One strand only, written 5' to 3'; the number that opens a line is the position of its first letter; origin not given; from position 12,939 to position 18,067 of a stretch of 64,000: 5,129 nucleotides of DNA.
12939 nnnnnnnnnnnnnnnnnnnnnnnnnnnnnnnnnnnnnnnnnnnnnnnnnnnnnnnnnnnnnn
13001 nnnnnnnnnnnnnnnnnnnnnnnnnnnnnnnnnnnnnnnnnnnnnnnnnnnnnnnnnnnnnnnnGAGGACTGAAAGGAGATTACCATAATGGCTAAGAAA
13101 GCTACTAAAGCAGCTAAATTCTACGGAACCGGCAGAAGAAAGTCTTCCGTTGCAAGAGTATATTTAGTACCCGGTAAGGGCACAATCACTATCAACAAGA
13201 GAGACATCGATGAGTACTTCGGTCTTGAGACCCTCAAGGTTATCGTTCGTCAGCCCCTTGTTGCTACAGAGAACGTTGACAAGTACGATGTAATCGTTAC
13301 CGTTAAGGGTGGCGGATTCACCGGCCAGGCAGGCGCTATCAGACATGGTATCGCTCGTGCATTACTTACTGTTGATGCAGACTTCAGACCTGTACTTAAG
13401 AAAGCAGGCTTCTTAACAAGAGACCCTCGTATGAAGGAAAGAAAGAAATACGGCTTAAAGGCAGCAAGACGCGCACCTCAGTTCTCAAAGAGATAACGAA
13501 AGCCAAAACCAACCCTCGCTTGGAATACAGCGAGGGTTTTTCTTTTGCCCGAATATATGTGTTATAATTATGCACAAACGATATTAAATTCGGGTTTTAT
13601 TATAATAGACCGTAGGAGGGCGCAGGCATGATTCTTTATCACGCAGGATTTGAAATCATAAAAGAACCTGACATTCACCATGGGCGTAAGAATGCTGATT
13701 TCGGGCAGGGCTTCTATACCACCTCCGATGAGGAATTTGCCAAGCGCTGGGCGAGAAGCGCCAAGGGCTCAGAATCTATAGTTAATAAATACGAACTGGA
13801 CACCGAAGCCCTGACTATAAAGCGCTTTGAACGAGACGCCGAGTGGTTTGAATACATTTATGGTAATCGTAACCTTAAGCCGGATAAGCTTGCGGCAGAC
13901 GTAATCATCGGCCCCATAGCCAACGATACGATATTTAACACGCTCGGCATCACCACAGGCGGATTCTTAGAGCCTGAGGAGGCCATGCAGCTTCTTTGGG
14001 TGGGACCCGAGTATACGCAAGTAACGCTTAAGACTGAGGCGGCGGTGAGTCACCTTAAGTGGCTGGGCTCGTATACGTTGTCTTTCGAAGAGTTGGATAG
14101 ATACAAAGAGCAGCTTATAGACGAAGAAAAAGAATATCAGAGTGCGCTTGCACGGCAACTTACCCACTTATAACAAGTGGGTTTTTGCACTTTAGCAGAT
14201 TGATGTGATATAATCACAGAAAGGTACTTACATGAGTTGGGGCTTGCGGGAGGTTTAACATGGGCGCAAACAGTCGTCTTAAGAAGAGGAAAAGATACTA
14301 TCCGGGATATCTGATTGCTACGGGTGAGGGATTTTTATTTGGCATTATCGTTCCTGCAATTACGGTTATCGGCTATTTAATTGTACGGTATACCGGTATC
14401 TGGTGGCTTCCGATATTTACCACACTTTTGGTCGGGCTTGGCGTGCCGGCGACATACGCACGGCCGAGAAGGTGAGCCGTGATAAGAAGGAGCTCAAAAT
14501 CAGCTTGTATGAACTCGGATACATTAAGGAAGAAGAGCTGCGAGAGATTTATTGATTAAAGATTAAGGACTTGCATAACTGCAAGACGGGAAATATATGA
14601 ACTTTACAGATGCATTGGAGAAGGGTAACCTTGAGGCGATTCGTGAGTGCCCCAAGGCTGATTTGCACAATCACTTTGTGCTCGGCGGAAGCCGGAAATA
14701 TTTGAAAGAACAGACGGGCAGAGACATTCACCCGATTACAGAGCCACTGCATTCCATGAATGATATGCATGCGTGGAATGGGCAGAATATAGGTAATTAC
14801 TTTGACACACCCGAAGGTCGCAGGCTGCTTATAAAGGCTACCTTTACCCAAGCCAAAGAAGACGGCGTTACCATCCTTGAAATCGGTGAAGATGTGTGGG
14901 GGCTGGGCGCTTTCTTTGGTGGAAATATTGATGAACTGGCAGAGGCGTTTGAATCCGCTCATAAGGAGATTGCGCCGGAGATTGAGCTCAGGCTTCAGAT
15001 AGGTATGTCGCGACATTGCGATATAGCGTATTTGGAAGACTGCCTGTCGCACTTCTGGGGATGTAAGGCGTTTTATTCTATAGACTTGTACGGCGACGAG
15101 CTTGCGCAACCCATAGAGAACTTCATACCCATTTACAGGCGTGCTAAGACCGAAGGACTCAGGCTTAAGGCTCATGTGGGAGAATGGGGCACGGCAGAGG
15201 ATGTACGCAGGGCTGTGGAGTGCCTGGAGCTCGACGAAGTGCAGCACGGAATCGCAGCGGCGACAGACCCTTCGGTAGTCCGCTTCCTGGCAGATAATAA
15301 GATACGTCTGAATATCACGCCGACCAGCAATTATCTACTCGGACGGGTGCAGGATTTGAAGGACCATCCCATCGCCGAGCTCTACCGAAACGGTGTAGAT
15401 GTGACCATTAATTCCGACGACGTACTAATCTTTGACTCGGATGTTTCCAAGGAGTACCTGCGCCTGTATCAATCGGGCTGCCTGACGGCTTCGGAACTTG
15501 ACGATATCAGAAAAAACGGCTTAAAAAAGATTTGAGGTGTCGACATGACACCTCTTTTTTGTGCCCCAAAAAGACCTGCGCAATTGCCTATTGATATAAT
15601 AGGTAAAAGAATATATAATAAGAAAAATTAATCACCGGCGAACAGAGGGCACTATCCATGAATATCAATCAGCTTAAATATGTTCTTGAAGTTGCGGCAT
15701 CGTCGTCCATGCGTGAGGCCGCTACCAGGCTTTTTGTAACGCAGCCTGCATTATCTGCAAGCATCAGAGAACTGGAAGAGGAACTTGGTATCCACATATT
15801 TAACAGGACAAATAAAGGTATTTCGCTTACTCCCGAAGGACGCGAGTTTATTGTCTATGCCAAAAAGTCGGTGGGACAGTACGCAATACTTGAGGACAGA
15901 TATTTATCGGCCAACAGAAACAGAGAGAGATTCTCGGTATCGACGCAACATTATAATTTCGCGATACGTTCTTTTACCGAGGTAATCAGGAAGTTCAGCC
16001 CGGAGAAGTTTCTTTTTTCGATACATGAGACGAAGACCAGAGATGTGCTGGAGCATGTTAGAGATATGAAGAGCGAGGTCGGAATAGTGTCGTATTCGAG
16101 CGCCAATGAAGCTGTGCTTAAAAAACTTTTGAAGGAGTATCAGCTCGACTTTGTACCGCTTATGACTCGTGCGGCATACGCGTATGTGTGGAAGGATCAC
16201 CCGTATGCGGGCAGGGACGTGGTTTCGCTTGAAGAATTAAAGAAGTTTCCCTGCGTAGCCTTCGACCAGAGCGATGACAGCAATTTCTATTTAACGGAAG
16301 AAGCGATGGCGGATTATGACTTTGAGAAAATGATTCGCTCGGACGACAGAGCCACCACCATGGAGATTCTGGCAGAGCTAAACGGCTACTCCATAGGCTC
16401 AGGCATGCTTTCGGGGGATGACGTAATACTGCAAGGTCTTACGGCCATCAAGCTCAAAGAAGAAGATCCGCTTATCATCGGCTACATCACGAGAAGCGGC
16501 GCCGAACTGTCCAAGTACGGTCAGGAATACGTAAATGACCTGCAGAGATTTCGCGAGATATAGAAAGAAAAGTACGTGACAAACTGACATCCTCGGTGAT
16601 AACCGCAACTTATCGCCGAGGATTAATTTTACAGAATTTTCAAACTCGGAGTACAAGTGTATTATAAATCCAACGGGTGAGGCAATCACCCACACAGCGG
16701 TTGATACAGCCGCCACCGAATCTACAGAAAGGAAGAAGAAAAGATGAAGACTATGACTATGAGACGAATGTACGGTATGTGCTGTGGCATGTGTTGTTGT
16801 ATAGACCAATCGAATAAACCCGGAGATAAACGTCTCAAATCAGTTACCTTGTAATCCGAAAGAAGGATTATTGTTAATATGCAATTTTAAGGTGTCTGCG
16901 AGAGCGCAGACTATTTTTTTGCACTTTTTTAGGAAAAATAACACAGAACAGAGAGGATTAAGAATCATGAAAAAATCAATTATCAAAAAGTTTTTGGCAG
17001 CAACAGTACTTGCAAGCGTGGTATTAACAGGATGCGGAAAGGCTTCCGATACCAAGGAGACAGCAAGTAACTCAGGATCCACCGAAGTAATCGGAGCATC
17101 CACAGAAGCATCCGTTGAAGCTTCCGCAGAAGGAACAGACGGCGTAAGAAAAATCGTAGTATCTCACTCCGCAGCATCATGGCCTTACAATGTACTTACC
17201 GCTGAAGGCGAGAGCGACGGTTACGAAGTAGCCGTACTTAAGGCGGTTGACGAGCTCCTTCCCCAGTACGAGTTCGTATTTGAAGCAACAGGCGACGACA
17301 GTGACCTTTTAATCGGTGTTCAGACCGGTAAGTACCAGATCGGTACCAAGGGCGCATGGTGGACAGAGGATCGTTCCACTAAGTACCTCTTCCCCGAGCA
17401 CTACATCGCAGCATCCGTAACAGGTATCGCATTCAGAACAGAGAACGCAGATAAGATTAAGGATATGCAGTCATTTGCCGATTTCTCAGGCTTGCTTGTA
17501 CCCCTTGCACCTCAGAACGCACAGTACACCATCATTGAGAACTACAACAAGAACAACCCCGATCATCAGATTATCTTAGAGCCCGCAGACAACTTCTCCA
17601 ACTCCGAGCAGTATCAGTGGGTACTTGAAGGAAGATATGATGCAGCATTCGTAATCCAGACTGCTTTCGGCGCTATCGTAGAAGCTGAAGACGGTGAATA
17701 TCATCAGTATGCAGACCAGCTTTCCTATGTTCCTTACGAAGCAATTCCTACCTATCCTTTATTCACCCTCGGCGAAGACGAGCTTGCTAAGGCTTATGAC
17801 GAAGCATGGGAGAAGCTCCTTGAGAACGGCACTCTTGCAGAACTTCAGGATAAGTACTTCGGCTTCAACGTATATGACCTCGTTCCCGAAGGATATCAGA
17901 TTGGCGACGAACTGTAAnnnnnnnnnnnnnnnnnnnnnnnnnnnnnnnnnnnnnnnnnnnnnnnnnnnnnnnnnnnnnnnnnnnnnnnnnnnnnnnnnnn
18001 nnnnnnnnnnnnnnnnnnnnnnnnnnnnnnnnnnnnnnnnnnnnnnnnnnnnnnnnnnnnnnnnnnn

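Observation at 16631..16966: Met/Cys-rich upstream ORF followed by an intrinsic terminator: candidate leader-peptide attenuator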

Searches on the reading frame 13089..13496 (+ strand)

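Call 9: search_protein_families(library=pfam, proteins=[window:13089-13496:+])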
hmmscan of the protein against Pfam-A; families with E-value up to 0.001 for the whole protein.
window:13089-13496:+ (135 aa): 1 family
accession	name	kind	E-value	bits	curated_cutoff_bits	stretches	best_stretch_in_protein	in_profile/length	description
PF00380.25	Ribosomal_S9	-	1.4e-51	174.5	22.5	1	15-135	1-121/121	Ribosomal protein S9/S16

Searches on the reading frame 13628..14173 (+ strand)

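Call 9: search_protein_families(library=pfam, proteins=[window:13628-14173:+])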
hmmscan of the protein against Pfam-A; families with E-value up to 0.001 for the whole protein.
window:13628-14173:+ (181 aa): 1 family
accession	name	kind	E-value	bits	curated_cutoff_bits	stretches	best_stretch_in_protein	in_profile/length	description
PF13151.12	DUF3990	-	5.6e-40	136.9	32.2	1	1-144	1-151/152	Protein of unknown function (DUF3990)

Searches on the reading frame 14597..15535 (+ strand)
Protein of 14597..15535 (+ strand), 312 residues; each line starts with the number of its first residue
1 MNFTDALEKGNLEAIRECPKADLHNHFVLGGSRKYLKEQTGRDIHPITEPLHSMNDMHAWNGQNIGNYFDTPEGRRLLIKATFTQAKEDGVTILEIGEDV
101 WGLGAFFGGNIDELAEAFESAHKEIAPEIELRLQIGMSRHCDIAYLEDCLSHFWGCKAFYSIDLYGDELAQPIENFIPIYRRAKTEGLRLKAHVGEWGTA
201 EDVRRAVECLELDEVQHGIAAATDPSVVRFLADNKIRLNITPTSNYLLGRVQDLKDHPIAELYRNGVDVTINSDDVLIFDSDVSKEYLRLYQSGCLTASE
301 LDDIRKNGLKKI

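Call 4: search_protein_families(library=pfam, proteins=[window:14597-15535:+])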
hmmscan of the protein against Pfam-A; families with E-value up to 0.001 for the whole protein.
window:14597-15535:+ (312 aa): 1 family
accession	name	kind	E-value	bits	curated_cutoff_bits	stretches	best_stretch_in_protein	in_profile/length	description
PF00962.28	A_deaminase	-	9.8e-37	127.2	27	1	108-310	106-311/330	Adenosine deaminase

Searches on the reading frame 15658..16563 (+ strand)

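Call 4: search_protein_families(library=pfam, proteins=[window:15658-16563:+])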
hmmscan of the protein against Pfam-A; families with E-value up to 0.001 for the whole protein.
window:15658-16563:+ (301 aa): 2 families
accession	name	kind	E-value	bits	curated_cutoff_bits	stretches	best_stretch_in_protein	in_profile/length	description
PF00126.33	HTH_1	-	9.1e-20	70.8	26.6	1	3-62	1-60/60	Bacterial regulatory helix-turn-helix protein, lysR family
PF03466.25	LysR_substrate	-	1.2e-09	38.4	28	1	120-290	37-199/209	LysR substrate binding domain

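Call 10: search_protein_families(library=ncbifam, proteins=[window:15658-16563:+], max_evalue=0.01)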
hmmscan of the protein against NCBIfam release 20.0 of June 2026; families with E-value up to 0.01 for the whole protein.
window:15658-16563:+ (301 aa): 53 families (the best 25 are shown)
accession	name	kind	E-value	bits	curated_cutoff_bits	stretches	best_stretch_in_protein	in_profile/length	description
NF047520.1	trans_act_CidR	equivalog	1.8e-23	83.1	415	1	1-214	1-202/292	cidABC operon transcriptional activator CidR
NF040786.1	LysR_Sec_metab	equivalog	8.1e-22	77.6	250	1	1-158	1-160/298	selenium metabolism-associated LysR family transcriptional regulator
NF009327.0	PRK12684.1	subfamily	1.7e-20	73.5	402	1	1-205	1-200/313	CysB family HTH-type transcriptional regulator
NF053705.1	TransRegGltCGpos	equivalog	4.6e-20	72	350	1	1-205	1-198/300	glutamate biosynthesis transcriptional regulator GltC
TIGR03339.1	phn_lysR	subfamily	7.3e-20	71.4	341.1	1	5-273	1-256/279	aminoethylphosphonate catabolism associated LysR family transcriptional regulator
NF009326.0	PRK12681.1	equivalog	6.4e-18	65.3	436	1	1-202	1-197/324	HTH-type transcriptional regulator CysB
TIGR02424.1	TF_pcaQ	equivalog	7.5e-18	64.5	303.8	1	5-200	7-196/300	pca operon transcription factor PcaQ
NF045775.1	acetoin_reg_AlsR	exception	9.1e-18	64.7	430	1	1-242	1-233/290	acetoin biosynthesis transcriptional regulator AlsR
NF047354.1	trans_reg_GltC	equivalog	3.7e-17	62.8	300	1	1-194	1-188/290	glutamate biosynthesis transcriptional regulator GltC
NF008352.0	PRK11139.1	subfamily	2.2e-16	59.8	288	1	11-121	15-124/305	transcriptional regulator GcvA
NF058504.1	TransRegCcpCBac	equivalog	2.5e-16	60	400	1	1-87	1-87/287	transcriptional regulator CcpC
NF008361.0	PRK11151.1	equivalog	1e-15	57.8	329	1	1-247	1-236/305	DNA-binding transcriptional regulator OxyR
TIGR03418.1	chol_sulf_TF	equivalog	2.1e-15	56.5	324.8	1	3-102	3-100/291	choline sulfate utilization transcriptional regulator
NF008722.0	PRK11716.1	equivalog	1.2e-14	54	246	1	1-82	1-82/293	HTH-type transcriptional activator IlvY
NF008416.0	PRK11242.1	equivalog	3.2e-14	52.9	277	1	2-73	2-73/300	transcriptional regulator CynR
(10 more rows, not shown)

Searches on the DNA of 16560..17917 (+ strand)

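Call 38: search_rna_families(sources=[L001, L002, L003, L004, L005, L006, L007, L008, L009, L010, L011], threshold=gathering)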
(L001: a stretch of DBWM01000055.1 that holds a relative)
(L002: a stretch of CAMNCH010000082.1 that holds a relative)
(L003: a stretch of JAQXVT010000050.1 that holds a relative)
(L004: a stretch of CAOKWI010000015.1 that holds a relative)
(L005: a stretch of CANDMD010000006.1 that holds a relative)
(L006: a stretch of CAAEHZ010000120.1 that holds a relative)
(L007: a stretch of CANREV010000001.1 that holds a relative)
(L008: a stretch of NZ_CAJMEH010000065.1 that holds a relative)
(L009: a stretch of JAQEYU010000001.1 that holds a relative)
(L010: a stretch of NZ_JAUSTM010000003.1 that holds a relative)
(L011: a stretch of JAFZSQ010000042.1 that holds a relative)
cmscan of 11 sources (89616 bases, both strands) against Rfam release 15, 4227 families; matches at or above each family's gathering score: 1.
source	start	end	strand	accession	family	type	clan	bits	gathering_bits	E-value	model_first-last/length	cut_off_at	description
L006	3869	3950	+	RF01699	Clostridiales-1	Gene; sRNA;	-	52.5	48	1.7e-08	1-166/166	no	Clostridiales-1 RNA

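Call 39: search_rna_families(source=window, start=16560, end=17000, threshold=evalue, max_evalue=10)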
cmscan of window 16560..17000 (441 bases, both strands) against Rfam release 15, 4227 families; matches with E-value up to 10: 4.
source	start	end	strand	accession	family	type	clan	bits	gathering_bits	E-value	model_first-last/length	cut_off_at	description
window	16873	16923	+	RF04319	BTncRNA_FopS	Gene; sRNA;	-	15.4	56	8.2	27-71/71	no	Bacteroidetes FopS (family of paralogous sRNAs)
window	16590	16618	+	RF00189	SNORD95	Gene; snRNA; snoRNA; CD-box;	-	13.1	55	6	1-68/68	no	Small nucleolar RNA SNORD95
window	16908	16954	+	RF02060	STnc410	Gene; sRNA;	-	11.9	50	4.6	1-158/158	no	Enterobacterial sRNA STnc410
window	16909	16960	+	RF00026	U6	Gene; snRNA; splicing;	CL00009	11.2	44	5.9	1-51/105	no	U6 spliceosomal RNA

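Call 54: search_rna_families(sources=[L020, L022, L029, L031, L037, L043, L046, L049, L051, L065, L069, L085, L087], threshold=gathering)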
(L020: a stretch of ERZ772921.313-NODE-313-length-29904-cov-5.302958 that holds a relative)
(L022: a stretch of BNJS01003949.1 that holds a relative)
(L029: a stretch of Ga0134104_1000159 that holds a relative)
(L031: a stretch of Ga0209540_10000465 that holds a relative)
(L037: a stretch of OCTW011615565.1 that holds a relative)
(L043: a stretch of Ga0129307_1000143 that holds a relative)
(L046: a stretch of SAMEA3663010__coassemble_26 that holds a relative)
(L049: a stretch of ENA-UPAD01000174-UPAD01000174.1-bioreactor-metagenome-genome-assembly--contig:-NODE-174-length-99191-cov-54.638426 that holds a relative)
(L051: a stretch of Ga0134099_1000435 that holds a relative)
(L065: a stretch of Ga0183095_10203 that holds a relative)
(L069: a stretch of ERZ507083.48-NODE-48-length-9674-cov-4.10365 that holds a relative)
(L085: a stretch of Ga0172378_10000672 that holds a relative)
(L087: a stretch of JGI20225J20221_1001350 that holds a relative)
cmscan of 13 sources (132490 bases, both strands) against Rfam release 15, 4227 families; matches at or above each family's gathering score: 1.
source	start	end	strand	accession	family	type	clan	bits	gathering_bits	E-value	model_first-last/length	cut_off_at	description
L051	3414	3597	-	RF00168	Lysine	Cis-reg; riboswitch;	-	109.6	30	5.3e-28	1-182/182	no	Lysine riboswitch aptamer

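Call 74: search_rna_families(sources=[L014, L016, L018, L032, L033, L034, L058, L076, L031, L029], threshold=gathering)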
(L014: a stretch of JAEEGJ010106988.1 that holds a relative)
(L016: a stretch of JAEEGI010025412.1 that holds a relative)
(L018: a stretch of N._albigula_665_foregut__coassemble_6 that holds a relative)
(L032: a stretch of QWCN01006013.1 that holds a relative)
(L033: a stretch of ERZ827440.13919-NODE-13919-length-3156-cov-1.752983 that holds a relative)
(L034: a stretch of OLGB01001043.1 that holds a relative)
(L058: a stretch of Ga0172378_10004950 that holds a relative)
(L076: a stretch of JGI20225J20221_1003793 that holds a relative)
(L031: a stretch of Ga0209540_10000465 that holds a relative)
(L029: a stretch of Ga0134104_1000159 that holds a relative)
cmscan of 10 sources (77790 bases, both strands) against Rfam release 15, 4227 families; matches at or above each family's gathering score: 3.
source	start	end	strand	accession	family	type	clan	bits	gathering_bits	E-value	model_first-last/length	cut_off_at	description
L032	4861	4942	+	RF01699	Clostridiales-1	Gene; sRNA;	-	52.5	48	1.5e-08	1-166/166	no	Clostridiales-1 RNA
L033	499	580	+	RF01699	Clostridiales-1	Gene; sRNA;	-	52.5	48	1.5e-08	1-166/166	no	Clostridiales-1 RNA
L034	4861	4942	+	RF01699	Clostridiales-1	Gene; sRNA;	-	52.5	48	1.5e-08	1-166/166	no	Clostridiales-1 RNA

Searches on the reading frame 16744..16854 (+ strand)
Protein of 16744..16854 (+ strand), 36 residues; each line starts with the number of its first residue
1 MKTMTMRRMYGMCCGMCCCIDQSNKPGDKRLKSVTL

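Call 10: search_protein_families(library=ncbifam, proteins=[window:16744-16854:+], max_evalue=0.01)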
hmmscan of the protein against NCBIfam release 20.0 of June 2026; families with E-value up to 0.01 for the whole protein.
window:16744-16854:+ (36 aa): 0 families

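Call 71: find_encoding_contigs(protein=window:16744-16854:+, flank=3000, max_places=4)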
Protein window:16744-16854:+ (36 aa): no gene with exactly this product is on record in the collection.

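Call 72: list_cluster_members(proteins=[window:16744-16851:+, P0001, P0002, P0004, P0006, P0008])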
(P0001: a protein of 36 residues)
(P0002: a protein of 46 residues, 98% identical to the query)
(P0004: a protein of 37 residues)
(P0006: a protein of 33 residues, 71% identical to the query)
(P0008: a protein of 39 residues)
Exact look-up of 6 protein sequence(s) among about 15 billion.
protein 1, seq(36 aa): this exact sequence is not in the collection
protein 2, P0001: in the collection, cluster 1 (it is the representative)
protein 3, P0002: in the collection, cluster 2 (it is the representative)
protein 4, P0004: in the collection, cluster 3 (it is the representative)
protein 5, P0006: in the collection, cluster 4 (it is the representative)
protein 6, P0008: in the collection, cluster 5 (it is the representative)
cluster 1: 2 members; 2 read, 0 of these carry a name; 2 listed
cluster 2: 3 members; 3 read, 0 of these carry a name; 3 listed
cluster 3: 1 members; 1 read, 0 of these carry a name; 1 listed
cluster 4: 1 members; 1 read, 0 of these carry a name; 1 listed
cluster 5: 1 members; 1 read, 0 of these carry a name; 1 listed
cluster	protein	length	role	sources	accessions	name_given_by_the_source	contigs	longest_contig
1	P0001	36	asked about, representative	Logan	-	-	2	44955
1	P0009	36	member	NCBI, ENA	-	-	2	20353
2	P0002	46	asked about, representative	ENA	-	-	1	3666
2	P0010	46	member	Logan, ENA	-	-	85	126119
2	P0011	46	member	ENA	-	-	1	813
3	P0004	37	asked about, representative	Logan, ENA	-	-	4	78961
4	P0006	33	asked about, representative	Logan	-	-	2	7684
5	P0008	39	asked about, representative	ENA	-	-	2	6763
